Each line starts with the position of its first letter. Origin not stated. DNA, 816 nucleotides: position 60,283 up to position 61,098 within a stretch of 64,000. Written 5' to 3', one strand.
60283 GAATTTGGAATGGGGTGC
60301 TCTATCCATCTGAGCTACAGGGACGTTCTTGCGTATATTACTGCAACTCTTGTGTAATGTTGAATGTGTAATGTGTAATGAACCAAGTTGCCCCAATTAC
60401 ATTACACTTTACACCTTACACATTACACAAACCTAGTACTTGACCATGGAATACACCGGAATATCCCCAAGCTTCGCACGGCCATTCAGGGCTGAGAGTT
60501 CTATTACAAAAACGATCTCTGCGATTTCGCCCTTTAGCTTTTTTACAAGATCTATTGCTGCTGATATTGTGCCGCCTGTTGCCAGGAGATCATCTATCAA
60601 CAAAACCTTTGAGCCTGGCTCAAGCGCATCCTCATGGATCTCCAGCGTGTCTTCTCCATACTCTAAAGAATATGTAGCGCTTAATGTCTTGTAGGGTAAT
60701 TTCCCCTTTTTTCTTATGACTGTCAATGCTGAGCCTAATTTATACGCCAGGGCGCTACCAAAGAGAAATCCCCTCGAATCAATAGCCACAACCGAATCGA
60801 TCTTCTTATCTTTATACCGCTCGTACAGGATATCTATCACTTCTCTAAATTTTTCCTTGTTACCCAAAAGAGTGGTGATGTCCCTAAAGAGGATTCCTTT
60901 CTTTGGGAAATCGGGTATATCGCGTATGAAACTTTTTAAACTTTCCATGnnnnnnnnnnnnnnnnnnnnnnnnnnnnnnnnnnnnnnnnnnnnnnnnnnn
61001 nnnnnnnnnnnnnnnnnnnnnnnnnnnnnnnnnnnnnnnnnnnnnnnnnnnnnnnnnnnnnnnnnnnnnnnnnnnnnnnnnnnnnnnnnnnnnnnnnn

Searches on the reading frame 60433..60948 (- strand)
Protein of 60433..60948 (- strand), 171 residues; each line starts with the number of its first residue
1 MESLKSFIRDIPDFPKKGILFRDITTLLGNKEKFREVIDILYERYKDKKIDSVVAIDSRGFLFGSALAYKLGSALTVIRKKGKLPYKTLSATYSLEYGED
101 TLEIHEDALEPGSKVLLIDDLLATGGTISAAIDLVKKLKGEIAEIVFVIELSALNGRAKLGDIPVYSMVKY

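Call 62: search_protein_families(library=pfam, proteins=[window:60433-60948:-], max_evalue=0.000001)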
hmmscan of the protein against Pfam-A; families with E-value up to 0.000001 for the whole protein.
window:60433-60948:- (171 aa): 1 family
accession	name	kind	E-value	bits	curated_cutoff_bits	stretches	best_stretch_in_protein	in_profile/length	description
PF00156.33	Pribosyltran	-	7.6e-20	71.3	26.3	1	26-150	4-125/158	Phosphoribosyl transferase domain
